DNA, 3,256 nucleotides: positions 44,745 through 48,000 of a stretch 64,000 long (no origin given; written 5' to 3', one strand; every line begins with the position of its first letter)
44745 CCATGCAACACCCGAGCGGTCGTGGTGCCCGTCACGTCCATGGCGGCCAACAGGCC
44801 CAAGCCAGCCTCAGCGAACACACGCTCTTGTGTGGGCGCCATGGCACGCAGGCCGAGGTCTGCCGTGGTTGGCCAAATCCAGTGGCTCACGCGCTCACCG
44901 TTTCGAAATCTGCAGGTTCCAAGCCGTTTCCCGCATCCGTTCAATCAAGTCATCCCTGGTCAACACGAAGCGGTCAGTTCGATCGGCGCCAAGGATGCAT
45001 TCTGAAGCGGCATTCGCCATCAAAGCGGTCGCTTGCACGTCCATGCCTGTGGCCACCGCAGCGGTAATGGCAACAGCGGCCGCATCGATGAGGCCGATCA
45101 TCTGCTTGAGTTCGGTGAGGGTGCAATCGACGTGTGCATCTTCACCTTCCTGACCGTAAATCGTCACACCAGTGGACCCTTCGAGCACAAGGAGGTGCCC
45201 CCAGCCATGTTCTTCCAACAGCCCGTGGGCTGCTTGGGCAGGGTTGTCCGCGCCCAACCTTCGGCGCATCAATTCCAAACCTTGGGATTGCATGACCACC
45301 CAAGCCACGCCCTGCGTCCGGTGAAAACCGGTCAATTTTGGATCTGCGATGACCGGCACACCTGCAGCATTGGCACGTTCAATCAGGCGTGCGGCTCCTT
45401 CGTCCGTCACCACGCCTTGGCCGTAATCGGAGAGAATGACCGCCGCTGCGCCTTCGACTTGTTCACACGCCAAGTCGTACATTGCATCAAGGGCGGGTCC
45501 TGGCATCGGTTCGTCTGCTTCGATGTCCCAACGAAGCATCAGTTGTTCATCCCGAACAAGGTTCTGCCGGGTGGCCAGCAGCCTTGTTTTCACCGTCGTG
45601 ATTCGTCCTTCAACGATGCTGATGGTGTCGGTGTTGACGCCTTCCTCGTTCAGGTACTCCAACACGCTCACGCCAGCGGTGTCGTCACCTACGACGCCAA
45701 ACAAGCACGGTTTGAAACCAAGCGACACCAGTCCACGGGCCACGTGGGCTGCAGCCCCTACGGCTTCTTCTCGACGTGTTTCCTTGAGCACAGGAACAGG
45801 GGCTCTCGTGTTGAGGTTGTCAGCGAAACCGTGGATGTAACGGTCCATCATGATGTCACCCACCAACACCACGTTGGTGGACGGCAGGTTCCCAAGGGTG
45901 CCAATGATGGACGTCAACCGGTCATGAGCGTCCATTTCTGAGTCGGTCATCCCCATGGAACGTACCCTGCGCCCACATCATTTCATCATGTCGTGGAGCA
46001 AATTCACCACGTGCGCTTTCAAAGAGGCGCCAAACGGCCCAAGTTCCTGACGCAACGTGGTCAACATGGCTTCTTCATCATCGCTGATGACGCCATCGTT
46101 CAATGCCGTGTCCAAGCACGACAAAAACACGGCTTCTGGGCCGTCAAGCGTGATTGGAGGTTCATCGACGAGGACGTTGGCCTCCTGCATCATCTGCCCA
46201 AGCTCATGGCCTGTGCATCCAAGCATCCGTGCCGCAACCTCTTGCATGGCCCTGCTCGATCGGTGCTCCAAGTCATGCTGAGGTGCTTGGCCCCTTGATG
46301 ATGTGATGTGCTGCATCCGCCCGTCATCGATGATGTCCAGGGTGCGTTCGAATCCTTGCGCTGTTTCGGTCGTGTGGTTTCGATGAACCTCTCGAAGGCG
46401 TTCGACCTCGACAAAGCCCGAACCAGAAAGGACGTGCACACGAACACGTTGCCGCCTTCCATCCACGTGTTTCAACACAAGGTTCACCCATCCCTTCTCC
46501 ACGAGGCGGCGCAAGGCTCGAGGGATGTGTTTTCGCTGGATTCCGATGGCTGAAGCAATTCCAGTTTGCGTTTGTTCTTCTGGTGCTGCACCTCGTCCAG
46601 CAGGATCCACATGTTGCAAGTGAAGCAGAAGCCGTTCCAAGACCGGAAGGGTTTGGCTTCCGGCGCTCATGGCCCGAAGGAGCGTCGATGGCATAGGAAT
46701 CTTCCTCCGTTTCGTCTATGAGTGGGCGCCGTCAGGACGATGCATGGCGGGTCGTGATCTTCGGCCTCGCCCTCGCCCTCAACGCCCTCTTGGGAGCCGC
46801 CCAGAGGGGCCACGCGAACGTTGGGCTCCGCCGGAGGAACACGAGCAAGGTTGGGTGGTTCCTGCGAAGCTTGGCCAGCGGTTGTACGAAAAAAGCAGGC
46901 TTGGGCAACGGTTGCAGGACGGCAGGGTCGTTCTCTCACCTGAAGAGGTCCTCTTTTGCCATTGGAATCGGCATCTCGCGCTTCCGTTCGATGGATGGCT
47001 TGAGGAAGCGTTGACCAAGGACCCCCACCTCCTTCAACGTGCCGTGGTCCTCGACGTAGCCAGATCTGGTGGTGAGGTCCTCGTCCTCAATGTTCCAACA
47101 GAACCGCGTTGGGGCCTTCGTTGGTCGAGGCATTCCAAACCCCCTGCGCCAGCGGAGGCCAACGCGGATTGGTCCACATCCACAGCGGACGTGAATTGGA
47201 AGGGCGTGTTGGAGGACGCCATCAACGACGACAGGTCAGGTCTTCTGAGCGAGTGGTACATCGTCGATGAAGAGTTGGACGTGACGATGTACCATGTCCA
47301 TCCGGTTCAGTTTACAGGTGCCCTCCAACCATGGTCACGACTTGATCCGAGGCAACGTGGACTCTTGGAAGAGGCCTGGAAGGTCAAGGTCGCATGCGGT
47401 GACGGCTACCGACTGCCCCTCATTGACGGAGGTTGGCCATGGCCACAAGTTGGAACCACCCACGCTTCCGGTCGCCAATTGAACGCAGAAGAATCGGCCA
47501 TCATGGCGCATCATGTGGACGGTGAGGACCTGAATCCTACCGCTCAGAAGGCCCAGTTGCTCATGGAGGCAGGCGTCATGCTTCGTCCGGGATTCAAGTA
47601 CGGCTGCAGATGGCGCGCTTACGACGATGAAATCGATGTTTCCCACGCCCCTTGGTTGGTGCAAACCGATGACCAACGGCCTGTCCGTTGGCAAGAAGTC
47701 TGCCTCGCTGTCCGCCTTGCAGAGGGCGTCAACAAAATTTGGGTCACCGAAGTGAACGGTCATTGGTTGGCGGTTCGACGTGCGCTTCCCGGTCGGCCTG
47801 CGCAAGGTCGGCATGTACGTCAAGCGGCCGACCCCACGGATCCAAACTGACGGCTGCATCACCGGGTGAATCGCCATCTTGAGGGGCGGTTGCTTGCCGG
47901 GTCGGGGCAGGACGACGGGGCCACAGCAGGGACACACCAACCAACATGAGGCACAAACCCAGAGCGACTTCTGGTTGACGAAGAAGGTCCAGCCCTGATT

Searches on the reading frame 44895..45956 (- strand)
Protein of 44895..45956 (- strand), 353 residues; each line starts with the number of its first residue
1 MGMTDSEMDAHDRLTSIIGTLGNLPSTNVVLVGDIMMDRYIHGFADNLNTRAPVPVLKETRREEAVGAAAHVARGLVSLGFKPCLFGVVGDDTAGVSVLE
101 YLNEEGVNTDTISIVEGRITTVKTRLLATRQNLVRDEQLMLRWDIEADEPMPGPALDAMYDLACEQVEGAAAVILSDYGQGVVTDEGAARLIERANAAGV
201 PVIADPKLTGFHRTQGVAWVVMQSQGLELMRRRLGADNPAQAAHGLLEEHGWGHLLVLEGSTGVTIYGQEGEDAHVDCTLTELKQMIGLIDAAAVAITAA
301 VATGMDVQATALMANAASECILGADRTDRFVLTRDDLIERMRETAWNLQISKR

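Call 76: search_protein_families(library=pfam, proteins=[window:44895-45956:-], max_evalue=0.00001)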
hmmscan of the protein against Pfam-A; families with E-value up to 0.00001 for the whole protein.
window:44895-45956:- (353 aa): 1 family
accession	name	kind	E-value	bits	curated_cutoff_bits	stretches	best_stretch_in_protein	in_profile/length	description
PF00294.29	PfkB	-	6.7e-24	85.2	25.8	1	27-323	2-291/302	pfkB family carbohydrate kinase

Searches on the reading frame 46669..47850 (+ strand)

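Call 76: search_protein_families(library=pfam, proteins=[window:46669-47850:+], max_evalue=0.00001)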
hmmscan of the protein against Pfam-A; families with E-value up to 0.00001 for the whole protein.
window:46669-47850:+ (393 aa): 1 family
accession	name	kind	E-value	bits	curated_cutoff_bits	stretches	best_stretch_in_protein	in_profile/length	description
PF01974.23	tRNA_int_endo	-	1.4e-10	41.5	27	1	298-359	11-73/85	tRNA intron endonuclease, catalytic C-terminal domain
